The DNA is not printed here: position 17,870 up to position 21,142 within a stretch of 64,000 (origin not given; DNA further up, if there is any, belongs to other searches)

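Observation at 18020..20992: Tandem pseudokinase-kinase with an N-terminal helical repeat array, in inverted domain order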

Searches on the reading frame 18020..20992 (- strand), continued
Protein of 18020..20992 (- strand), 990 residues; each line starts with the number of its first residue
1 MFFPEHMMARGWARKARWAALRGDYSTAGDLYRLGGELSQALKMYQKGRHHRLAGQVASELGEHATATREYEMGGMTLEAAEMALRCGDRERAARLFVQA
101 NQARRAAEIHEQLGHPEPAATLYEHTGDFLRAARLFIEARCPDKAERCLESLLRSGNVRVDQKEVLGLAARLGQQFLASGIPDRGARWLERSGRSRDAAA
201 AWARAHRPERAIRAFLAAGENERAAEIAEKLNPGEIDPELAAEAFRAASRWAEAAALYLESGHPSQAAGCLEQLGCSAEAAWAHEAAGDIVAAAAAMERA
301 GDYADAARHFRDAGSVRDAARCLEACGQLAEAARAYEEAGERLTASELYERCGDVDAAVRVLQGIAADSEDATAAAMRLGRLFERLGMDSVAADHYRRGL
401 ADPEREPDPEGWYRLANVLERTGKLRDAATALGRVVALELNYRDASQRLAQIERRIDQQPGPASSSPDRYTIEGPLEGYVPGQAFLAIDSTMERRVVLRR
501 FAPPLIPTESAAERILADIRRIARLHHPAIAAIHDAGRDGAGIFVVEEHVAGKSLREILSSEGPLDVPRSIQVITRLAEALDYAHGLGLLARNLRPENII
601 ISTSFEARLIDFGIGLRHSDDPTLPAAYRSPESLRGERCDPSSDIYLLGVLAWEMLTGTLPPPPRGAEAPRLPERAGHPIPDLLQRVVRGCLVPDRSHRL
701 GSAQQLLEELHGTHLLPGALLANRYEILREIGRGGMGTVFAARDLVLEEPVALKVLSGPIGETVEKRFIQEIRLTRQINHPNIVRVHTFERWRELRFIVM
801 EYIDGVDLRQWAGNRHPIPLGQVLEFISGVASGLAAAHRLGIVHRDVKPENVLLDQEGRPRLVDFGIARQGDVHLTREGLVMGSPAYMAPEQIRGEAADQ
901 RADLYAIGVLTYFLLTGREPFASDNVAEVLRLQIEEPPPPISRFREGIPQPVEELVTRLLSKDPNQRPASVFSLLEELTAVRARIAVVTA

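Call 36: predict_structure(alignment_id=A2)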
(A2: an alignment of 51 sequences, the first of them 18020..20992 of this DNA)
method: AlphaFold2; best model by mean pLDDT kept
length: 990 residues; sequences in the alignment: 51
mean_pLDDT: 89.8   pTM: 0.45
mean pLDDT of the five models: 89.8, 88.6, 88.2, 88.0, 86.7
residues with pLDDT >= 90: 712; 70-90: 222; 50-70: 33; < 50: 23
segments of 3 or more residues with pLDDT < 50: 1-4, 459-465, 873-879, 988-990
pLDDT, mean of each block of 10 residues (from residue 1): 51 86 92 92 95 95 95 95 95 94 95 95 95 96 96 81 92 96 96 95 95 96 95 91 96 95 95 94 94 95 96 95 96 96 96 94 92 94 92 93 86 95 91 92 91 76 57 88 91 93 84 87 90 91 92 95 91 92 92 92 91 66 82 90 96 96 88 82 90 95 88 70 85 86 91 88 80 89 94 89 94 90 95 94 91 95 72 48 82 88 97 96 91 95 92 96 96 95 67
secondary structure, 60 per line:
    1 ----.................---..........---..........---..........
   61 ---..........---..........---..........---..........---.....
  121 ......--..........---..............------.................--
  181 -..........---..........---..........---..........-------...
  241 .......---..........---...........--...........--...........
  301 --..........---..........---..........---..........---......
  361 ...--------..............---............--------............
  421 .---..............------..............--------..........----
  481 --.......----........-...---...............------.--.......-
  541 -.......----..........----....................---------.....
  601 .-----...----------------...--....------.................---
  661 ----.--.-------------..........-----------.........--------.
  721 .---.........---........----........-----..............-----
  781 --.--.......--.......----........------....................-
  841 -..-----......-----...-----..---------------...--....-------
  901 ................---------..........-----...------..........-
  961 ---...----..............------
elements in order (helices of 4 or more, strands of 3 or more residues): H5-21 H25-34 H38-47 H51-60 H64-73 H77-86 H90-99 H103-112 H116-126 H129-138 H142-155 H162-178 H182-191 H195-204 H208-217 H221-230 H238-247 H251-260 H264-274 H277-287 H290-300 H303-312 H316-325 H329-338 H342-351 H355-363 H372-385 H389-400 H409-421 H425-438 H445-458 E470-476 E483-489 E494-501 H509-523 E533-539 E542-548 H555-562 H567-586 E599-601 E607-609 H631-634 H641-657 H682-691 H703-711 E725-733 E737-744 E749-756 H762-775 E786-792 E795-801 H808-813 H820-839 E852-854 E860-862 H890-893 H901-916 H926-935 H950-959 H971-984

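Call 41: find_related_loci(query=window:18020-20992:-, collection=genome_contigs, flank=6000)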
Query window:18020-20992:- (990 aa) in genome_contigs; peptide patterns used: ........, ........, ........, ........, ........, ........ (x = any residue, [..] = any of these).
600 stretches matched a pattern (row limit reached: there are more); 596 encode a relative of the query (tblastn E <= 1e-3); the best 80 are kept; 80 distinct loci.
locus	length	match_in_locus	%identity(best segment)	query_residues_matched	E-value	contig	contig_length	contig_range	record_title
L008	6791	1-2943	62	15-990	0e+0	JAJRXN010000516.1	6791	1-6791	MAG: Acidobacteria bacterium isolate Dive96_bin3.160 k141_4036186, whole genome shotgun sequence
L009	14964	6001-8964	67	8-990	0e+0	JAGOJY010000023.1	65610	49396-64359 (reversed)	MAG: Acidobacteria bacterium isolate Go_SlDig_bin_260 Go_SlDig_1039_length_65610_cov_9.026373, whole genome shotgun sequ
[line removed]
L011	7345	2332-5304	37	11-967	5e-166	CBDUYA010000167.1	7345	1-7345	MAG TPA_asm: uncultured bacterium isolate SRR22302371_metabat2_52 genome assembly, contig: ERZ26661859.9154, whole genom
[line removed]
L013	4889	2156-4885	36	23-979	5e-147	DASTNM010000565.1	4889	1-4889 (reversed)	MAG TPA_asm: Candidatus Polarisedimenticolia bacterium isolate SMAG_U2143 k141_327795, whole genome shotgun sequence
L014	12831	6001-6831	43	469-985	5e-55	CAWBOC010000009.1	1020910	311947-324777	MAG: uncultured Gemmatimonadaceae bacterium isolate MFD09206.bin.1.40 genome assembly, contig: contig_3979, whole genome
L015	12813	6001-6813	40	482-985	3e-54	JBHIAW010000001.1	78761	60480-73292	MAG: bacterium isolate K_2_bin.52 NODE_50_length_78761_cov_10.434795, whole genome shotgun sequence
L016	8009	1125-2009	37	468-982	2e-53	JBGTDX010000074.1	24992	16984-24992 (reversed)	MAG: Thermoanaerobaculia bacterium isolate JTS-RE153 k141_11135938, whole genome shotgun sequence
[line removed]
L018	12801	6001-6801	39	483-978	4e-53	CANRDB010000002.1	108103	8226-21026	MAG: uncultured Bacilli bacterium isolate Lapin-026__bin71 genome assembly, contig: Lapin-026__NODE_143_length_108103_co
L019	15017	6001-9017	39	482-985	2e-53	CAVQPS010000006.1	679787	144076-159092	MAG: uncultured Ignavibacteriales bacterium isolate MFD01476.bin.1.135 genome assembly, contig: contig_28575, whole geno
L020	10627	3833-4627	42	496-985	7e-53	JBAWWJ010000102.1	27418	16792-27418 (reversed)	MAG: Planctomycetota bacterium isolate ELA034 MAG034_102, whole genome shotgun sequence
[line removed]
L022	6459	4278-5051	40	482-978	2e-52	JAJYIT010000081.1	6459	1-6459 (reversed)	MAG: Bacteroidetes bacterium isolate DBS2-1.bin131 NODE_24222_length_6459_cov_6.759160, whole genome shotgun sequence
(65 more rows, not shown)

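Call 50: search_protein_families(library=padloc, proteins=[window:18020-20992:-], max_evalue=0.01)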
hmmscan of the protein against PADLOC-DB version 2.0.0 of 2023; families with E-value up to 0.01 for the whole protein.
window:18020-20992:- (990 aa): 35 families (the best 25 are shown)
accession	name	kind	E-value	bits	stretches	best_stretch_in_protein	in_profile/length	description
PDLC04042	PD-T4-6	-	1.4e-125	416.7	2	719-983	5-274/292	-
PDLC04053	PD-T4-6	-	2.3e-122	406.3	2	723-984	9-274/311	-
PDLC04061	PD-T4-6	-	2e-114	381.9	2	719-978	12-280/510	-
PDLC04138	mad6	-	2e-110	368.7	2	720-982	48-314/659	mads_6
PDLC04043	PD-T4-6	-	9e-110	365.8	2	722-983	14-279/452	-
PDLC04060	PD-T4-6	-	2.5e-109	364.4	2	718-983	3-271/486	-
PDLC04054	PD-T4-6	-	6.1e-107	356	2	718-983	6-275/347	-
PDLC04047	PD-T4-6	-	1.8e-103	344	2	720-980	7-271/327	-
PDLC04039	PD-T4-6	-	6.4e-99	330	2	721-973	13-267/458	-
PDLC04057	PD-T4-6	-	2.6e-98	327.9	2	718-981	3-270/443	-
PDLC04048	PD-T4-6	-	1.7e-93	311.8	2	718-980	5-271/354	-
PDLC04052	PD-T4-6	-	9.2e-92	306.8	2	720-971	6-266/496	-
PDLC04041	PD-T4-6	-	2.2e-90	302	2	716-980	22-292/443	-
PDLC04040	PD-T4-6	-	2e-80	269.1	2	731-978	2-262/547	-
PDLC04050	PD-T4-6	-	1.2e-72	243.3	2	724-983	64-328/480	-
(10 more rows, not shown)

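Call 68: fold_search(model_id=the predicted structure, library=pdb)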
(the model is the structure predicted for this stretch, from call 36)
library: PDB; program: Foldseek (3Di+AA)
matches with E <= 10: 2000; with E <= 0.001: 1998
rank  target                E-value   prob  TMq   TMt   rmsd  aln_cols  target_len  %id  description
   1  6i2p_A                7.3e-18  1.00  0.25  0.85   3.4       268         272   35  Crystal structure of the Mycobacterium tuberculosis PknB kinase domain (L33E mutant) in complex with its substrate Gar (released 2019-05-22)
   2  5u94                  1.6e-17  1.00  0.25  0.90   2.5       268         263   34  Crystal structure of the Mycobacterium tuberculosis PASTA kinase PknB in complex with the potential theraputic kinase in (released 2017-12-20)
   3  6b2p                  4.2e-17  1.00  0.24  0.91   1.5       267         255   33  Dual Inhibition of the Essential Protein Kinases A and B in Mycobacterium tuberculosis (released 2018-02-14)
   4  6i2p_B                4.2e-17  1.00  0.24  0.86   3.6       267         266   33  Crystal structure of the Mycobacterium tuberculosis PknB kinase domain (L33E mutant) in complex with its substrate Gar (released 2019-05-22)
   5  2fum_A                4.4e-17  1.00  0.25  0.90   2.5       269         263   33  Catalytic domain of protein kinase PknB from Mycobacterium tuberculosis in complex with mitoxantrone (released 2006-08-01)
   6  1o6y                  5.8e-17  1.00  0.25  0.91   1.6       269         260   33  Catalytic domain of PknB kinase from Mycobacterium tuberculosis (released 2003-01-30)
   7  4eqm_D                6.3e-17  1.00  0.25  0.87   2.4       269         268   31  Structural analysis of Staphylococcus aureus serine/threonine kinase PknB (released 2012-06-27)
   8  3oro                  6.3e-17  1.00  0.25  0.85   2.9       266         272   34  Mycobacterium tuberculosis PknB kinase domain L33D mutant (crystal form 4) (released 2010-12-15)
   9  4eqm_A                1.2e-16  1.00  0.24  0.87   2.5       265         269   32  Structural analysis of Staphylococcus aureus serine/threonine kinase PknB (released 2012-06-27)
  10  3ork                  1.5e-16  1.00  0.24  0.82   2.9       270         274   33  Mycobacterium tuberculosis PknB kinase domain L33D mutant (crystal form 2) (released 2010-12-15)
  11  3orm                  1.6e-16  1.00  0.24  0.87   2.4       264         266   34  Mycobacterium tuberculosis PknB kinase domain D76A mutant (released 2010-12-15)
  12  3f69_A                1.6e-16  1.00  0.24  0.86   2.5       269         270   34  Crystal structure of the Mycobacterium tuberculosis PknB mutant kinase domain in complex with KT5720 (released 2008-12-02)
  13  3f69_B                1.7e-16  1.00  0.25  0.84   3.1       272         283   34  Crystal structure of the Mycobacterium tuberculosis PknB mutant kinase domain in complex with KT5720 (released 2008-12-02)
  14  3ort                  1.9e-16  1.00  0.23  0.80   3.5       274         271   33  Mycobacterium tuberculosis PknB kinase domain L33D mutant (crystal form 6) (released 2010-12-15)
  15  6b2q_C                2.0e-16  1.00  0.25  0.90   2.7       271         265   34  Dual Inhibition of the Essential Protein Kinases A and B in Mycobacterium tuberculosis (released 2018-02-14)
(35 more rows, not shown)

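Call 81: search_protein_representatives(alignment_id=A1)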
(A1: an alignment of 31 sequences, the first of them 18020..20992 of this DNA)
Query: 31 sequences, 988 profile positions. Proteins with E-value up to 0.001 (for the whole library): 1688684; up to 1e-10: 1238613; up to 1e-30: 676993. The best 150 are listed.
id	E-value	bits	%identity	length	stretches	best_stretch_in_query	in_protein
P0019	0.0e+00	1577.5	-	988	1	4-988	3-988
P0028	0.0e+00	1257.0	-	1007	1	3-982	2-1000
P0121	1.6e-285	966.2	-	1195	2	149-976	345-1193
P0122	1.5e-282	956.4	-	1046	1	14-979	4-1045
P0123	1.7e-277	939.7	-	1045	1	9-977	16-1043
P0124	5.3e-274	928.1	-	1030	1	4-980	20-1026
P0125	2.3e-263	892.9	-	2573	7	708-978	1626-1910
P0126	5.4e-263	891.7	-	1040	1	5-978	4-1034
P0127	1.9e-256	870.1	-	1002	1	4-978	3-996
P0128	2.8e-254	862.9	-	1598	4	721-983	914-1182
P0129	5.3e-253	858.6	-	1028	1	23-979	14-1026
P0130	7.7e-253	858.1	-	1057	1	12-981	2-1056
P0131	6.7e-248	841.7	-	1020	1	5-975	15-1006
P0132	5.5e-244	828.8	-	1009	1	14-979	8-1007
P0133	4.2e-241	819.2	-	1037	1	16-980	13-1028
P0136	1.7e-235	800.7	-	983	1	9-978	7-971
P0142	7.8e-228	775.3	-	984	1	7-980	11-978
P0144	3.7e-222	756.5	-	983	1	4-979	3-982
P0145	1.0e-221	755.0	-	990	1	5-976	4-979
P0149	6.1e-214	729.3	-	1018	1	4-985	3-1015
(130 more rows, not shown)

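Call 84: list_cluster_members(proteins=[P0121, P0122, P0124, P0127, P0131, P0136, P0142, P0144, P0145, P0149])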
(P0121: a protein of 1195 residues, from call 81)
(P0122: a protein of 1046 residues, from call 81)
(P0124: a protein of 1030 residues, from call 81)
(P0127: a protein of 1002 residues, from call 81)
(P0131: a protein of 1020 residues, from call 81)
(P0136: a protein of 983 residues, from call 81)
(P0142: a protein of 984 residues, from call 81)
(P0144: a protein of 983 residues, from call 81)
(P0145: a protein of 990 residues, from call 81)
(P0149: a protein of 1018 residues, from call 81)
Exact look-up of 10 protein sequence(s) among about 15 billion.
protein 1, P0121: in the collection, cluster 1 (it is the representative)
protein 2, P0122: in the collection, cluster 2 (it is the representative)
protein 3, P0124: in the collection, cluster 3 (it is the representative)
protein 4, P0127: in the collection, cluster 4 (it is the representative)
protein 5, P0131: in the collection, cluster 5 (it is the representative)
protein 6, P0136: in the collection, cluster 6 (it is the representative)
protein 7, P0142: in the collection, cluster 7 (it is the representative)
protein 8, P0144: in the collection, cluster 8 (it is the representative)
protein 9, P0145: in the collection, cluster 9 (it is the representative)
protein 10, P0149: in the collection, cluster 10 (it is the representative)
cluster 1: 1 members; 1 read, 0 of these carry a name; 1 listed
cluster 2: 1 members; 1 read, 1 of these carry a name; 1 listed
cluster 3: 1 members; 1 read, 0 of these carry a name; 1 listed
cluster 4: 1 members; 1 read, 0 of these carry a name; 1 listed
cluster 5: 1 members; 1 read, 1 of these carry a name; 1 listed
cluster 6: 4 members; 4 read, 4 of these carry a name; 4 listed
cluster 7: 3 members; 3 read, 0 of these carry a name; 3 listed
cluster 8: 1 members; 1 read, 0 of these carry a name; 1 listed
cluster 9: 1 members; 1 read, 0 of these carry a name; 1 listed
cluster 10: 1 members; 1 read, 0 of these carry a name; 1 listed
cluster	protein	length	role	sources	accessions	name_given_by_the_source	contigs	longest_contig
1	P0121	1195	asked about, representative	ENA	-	-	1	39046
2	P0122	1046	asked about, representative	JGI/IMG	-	serine/threonine protein kinase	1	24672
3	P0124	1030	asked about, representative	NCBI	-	-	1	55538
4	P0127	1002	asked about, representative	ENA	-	-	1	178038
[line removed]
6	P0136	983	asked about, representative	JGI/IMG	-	serine/threonine protein kinase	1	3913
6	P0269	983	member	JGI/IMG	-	serine/threonine protein kinase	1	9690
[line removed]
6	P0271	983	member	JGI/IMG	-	serine/threonine protein kinase/TolA-binding protein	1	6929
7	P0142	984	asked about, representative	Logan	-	-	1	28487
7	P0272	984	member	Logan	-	-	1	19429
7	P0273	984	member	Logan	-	-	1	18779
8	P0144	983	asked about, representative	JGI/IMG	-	-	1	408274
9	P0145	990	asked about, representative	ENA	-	-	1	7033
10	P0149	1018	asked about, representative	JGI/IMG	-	-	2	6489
